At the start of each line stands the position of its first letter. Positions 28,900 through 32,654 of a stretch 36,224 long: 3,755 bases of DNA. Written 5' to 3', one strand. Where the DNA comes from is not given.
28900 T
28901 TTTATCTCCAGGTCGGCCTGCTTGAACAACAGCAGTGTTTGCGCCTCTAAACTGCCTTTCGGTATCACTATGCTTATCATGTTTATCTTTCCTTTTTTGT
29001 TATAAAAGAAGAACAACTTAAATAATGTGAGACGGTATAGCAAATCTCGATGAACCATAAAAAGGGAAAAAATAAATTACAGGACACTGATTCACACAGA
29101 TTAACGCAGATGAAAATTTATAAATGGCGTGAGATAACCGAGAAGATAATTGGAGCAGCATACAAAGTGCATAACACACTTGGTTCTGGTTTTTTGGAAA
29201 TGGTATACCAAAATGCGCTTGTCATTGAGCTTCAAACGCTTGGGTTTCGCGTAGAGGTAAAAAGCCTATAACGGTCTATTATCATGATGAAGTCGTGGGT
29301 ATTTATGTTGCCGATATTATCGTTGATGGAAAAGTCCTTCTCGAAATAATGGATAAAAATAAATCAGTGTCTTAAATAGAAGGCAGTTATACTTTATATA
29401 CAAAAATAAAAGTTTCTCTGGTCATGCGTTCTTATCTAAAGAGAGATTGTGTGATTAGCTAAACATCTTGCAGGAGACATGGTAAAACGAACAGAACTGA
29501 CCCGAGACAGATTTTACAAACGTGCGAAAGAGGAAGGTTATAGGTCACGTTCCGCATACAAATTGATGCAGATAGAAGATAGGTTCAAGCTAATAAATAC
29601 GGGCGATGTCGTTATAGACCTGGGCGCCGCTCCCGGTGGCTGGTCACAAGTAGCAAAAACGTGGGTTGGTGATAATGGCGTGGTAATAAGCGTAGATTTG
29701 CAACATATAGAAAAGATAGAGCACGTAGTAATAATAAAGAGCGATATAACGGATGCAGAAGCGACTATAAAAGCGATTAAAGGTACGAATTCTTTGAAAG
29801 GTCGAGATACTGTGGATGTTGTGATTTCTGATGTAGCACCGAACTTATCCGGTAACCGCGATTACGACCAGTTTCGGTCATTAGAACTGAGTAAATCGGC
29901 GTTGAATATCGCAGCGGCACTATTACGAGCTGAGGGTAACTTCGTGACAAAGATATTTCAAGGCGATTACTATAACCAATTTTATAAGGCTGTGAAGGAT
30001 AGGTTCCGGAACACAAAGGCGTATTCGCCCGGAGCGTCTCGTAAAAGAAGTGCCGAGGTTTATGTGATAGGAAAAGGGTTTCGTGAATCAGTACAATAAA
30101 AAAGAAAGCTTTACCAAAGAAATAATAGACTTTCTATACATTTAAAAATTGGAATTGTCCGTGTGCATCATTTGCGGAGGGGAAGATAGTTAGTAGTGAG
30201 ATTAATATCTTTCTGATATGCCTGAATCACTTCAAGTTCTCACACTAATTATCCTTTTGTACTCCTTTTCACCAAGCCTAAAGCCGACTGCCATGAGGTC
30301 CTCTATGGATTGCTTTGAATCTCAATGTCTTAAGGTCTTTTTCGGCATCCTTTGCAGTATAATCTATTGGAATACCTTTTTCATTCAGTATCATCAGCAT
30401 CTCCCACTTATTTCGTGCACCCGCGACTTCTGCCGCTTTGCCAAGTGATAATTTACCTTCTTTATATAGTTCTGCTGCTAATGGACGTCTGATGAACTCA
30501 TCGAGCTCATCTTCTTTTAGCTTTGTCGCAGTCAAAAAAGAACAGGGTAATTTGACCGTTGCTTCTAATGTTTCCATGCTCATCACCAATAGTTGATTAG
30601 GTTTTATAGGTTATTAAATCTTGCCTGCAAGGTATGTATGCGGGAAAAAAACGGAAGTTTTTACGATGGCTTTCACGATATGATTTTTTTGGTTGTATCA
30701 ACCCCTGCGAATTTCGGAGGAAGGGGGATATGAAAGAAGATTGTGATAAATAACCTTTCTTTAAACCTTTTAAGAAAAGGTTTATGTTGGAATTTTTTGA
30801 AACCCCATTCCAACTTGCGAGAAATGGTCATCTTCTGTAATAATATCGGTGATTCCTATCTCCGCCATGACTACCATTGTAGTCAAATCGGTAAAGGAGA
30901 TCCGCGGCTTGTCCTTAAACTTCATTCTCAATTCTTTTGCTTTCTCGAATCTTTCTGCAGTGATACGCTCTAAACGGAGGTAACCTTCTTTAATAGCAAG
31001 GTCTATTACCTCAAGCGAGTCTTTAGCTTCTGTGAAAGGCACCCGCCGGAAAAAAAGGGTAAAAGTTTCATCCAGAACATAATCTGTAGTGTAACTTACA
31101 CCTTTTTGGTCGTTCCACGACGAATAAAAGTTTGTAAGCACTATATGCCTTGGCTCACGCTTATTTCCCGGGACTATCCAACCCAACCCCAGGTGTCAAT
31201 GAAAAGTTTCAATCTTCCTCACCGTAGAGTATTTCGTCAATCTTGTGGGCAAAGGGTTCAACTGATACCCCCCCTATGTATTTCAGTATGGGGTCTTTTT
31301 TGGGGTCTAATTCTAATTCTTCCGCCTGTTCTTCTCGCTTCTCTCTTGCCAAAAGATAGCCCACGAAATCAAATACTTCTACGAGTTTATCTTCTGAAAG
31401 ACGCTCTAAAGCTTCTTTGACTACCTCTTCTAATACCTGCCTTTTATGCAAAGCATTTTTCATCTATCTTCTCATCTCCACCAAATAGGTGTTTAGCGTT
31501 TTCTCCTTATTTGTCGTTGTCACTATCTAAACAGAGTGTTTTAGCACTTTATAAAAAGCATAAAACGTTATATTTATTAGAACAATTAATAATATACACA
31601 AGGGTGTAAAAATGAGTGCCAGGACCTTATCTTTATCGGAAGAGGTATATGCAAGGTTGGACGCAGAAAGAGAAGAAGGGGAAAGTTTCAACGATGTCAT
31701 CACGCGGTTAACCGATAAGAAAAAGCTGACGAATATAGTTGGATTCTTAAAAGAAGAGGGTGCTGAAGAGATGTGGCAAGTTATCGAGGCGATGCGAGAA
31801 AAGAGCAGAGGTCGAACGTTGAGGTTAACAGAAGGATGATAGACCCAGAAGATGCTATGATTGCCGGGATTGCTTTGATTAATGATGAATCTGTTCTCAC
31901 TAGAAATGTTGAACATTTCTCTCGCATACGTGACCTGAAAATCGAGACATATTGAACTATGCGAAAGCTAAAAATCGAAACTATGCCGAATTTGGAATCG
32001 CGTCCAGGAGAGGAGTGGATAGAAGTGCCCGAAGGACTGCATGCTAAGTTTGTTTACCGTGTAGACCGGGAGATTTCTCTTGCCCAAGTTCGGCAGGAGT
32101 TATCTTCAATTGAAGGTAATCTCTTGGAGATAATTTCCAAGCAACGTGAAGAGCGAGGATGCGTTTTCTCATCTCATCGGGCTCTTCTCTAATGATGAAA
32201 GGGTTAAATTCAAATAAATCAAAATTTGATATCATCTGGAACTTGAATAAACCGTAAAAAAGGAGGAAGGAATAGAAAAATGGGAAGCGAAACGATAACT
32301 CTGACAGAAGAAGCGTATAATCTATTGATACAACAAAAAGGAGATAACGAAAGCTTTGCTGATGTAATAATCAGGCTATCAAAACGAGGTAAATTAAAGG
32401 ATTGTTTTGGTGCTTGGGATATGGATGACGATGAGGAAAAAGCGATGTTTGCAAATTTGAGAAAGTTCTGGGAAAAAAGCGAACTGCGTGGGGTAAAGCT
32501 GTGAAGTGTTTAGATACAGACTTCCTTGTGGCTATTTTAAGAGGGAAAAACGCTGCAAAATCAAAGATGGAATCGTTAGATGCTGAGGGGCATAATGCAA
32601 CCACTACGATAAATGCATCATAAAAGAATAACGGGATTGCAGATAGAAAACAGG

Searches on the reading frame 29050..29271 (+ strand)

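Call 52: search_protein_families(library=pfam, max_evalue=0.01, proteins=[window:29050-29271:+])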
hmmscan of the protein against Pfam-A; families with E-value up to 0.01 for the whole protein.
window:29050-29271:+ (73 aa): 1 family
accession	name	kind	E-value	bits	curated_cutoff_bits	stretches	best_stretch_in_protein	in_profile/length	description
PF13366.12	PDDEXK_3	-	4.4e-13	50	22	1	28-70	2-44/117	PD-(D/E)XK nuclease superfamily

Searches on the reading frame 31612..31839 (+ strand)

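Call 52: search_protein_families(library=pfam, max_evalue=0.01, proteins=[window:31612-31839:+])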
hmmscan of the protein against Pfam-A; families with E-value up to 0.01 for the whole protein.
window:31612-31839:+ (75 aa): 2 families
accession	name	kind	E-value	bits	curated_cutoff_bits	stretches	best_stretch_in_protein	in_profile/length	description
PF02697.20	VAPB_antitox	-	1.9e-15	57.8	27.9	1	4-66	1-69/69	Putative antitoxin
PF24434.1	DUF7557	-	6.6e-08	32.3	25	1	4-33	2-31/45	Family of unknown function (DUF7557)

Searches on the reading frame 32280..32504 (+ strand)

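Call 52: search_protein_families(library=pfam, max_evalue=0.01, proteins=[window:32280-32504:+])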
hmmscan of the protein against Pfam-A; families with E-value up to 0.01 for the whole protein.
window:32280-32504:+ (74 aa): 1 family
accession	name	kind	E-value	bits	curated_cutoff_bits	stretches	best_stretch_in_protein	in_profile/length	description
PF02697.20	VAPB_antitox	-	6e-12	46.6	27.9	1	5-55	2-56/69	Putative antitoxin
